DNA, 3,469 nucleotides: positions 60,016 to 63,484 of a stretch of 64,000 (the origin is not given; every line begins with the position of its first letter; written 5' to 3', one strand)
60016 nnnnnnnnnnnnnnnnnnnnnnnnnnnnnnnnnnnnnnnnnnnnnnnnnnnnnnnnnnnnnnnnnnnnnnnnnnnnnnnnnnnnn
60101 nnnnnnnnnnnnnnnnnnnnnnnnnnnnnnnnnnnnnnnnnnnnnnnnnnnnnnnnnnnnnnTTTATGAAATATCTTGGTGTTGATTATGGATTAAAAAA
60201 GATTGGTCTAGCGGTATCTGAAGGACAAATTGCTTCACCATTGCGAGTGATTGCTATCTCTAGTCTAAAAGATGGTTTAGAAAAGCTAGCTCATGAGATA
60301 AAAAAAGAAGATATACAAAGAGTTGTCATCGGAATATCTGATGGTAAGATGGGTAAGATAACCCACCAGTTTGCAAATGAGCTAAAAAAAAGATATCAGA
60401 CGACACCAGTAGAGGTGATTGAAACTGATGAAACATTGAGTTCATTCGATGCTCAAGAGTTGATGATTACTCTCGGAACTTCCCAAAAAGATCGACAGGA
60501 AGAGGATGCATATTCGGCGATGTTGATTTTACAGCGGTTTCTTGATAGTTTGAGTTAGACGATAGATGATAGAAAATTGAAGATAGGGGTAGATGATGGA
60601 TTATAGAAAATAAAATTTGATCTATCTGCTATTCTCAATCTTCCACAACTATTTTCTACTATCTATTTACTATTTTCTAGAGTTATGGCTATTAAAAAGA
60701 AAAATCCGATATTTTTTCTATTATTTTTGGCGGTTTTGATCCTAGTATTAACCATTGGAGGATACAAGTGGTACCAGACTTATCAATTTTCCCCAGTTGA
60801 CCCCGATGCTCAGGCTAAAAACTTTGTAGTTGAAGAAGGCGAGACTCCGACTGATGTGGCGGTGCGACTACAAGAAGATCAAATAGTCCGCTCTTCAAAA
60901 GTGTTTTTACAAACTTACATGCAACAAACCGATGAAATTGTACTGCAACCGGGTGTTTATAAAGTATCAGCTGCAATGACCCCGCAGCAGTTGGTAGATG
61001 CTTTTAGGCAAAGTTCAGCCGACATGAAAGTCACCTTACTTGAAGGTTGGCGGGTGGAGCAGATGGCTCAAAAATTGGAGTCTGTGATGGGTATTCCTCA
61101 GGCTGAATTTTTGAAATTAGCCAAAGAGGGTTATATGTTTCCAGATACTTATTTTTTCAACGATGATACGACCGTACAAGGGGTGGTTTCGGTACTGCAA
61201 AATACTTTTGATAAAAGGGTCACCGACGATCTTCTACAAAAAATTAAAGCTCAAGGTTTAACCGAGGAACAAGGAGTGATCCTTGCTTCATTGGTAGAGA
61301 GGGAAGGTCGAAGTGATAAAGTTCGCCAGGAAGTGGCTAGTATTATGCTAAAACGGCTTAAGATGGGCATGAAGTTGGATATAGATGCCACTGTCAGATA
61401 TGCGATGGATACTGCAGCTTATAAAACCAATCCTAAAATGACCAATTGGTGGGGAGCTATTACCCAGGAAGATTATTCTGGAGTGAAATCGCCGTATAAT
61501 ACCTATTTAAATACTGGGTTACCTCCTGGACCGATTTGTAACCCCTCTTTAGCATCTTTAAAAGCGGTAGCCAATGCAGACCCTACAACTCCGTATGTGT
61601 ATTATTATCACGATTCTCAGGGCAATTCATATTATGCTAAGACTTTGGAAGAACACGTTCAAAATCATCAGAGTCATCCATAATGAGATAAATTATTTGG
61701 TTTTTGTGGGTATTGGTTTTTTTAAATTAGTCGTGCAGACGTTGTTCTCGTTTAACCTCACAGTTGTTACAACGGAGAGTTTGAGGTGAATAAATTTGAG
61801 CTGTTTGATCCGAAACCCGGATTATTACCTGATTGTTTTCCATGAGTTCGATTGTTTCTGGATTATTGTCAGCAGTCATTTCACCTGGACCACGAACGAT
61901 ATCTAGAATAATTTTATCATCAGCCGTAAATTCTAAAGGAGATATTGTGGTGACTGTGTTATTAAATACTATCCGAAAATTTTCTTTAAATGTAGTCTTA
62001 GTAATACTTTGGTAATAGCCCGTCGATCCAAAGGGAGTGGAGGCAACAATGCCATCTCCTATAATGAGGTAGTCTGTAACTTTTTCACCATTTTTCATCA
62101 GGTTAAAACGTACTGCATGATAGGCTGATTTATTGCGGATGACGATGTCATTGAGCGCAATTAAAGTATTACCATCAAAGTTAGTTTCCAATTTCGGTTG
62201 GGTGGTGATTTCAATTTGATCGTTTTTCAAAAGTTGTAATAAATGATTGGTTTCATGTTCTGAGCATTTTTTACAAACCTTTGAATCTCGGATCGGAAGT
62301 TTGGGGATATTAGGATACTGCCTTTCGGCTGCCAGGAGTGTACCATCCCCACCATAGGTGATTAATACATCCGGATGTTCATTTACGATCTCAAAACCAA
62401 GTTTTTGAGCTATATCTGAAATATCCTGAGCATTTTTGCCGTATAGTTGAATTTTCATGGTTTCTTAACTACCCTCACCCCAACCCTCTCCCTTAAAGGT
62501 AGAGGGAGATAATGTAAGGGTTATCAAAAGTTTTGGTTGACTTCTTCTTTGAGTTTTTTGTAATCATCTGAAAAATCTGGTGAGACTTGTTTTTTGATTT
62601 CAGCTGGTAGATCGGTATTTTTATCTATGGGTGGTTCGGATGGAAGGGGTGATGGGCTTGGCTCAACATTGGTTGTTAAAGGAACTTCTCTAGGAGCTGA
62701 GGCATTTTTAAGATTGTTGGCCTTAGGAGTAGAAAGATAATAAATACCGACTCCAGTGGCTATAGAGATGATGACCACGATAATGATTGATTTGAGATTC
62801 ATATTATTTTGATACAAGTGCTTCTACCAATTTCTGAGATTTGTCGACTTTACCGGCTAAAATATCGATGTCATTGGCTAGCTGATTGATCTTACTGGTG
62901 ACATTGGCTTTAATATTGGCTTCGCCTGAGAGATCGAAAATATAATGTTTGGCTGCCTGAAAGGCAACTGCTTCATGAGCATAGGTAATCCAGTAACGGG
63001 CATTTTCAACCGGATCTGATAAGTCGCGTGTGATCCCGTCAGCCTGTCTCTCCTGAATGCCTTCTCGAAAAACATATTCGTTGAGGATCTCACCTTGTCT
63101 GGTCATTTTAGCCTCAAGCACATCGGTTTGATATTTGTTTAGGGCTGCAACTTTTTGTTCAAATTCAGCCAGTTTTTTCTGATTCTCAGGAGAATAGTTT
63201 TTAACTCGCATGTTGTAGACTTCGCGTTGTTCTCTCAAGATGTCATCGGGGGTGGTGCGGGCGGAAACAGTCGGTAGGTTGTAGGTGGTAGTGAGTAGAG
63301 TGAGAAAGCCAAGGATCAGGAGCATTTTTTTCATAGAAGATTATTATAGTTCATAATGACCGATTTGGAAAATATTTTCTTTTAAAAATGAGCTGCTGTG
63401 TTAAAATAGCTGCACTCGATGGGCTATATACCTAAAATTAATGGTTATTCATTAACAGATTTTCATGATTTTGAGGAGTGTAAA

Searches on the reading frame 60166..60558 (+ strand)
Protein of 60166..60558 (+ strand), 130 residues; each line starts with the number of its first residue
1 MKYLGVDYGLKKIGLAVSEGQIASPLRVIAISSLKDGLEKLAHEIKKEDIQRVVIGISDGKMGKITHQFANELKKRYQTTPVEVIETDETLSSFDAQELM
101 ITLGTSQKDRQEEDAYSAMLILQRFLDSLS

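Call 9: search_protein_families(library=pfam, proteins=[window:60166-60558:+], max_evalue=0.001)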
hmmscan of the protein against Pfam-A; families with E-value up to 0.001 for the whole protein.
window:60166-60558:+ (130 aa): 1 family
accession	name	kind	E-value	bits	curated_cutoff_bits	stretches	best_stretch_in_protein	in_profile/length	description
PF03652.20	RuvX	-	1.4e-24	87.4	29.2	1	1-128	1-134/134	Holliday junction resolvase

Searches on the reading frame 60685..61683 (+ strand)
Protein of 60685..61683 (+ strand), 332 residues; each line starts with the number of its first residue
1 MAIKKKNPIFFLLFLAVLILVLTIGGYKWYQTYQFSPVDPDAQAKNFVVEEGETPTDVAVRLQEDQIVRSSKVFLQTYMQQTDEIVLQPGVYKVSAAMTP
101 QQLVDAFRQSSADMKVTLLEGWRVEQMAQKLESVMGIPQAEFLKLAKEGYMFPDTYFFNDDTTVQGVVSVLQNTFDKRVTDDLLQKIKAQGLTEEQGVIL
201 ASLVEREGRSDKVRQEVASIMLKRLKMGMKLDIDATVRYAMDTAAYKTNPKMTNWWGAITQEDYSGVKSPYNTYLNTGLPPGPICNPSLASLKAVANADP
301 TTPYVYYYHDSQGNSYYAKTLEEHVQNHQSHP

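Call 9: search_protein_families(library=pfam, proteins=[window:60685-61683:+], max_evalue=0.001)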
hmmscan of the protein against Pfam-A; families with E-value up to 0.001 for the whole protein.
window:60685-61683:+ (332 aa): 1 family
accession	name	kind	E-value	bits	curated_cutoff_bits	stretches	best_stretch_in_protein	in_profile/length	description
PF02618.21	YceG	-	3.1e-74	250.3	32.4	1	47-329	1-274/275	YceG-like family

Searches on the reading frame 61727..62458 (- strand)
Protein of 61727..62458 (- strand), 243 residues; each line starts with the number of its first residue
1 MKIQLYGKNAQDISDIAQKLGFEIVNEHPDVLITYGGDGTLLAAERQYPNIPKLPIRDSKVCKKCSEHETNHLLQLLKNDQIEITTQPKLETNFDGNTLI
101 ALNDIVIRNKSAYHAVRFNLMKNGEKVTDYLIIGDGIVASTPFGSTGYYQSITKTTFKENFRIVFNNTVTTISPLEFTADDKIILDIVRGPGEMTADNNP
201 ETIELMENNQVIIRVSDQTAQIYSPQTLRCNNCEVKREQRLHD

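Call 76: find_encoding_contigs(protein=window:61727-62458:-, flank=10000, max_places=1)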
Protein window:61727-62458:- (243 aa): 2 contigs read that carry it; 1 place shown.
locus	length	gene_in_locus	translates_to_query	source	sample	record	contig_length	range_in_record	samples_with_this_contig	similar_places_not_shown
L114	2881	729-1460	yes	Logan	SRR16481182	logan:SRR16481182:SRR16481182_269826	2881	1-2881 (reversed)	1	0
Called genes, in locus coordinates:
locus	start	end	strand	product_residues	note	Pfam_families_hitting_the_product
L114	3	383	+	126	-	?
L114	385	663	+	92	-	-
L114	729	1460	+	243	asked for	-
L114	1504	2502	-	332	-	PF02618:YceG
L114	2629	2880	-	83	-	?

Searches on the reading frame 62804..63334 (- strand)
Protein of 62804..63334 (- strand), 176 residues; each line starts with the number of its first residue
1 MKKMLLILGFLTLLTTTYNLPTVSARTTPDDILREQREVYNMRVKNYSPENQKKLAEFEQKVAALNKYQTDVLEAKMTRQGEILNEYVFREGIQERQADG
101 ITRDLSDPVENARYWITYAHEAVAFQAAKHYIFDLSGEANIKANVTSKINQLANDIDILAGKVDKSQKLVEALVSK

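Call 74: find_encoding_contigs(protein=window:62804-63334:-, flank=10000, max_places=1)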
Protein window:62804-63334:- (176 aa): no gene with exactly this product is on record in the collection.
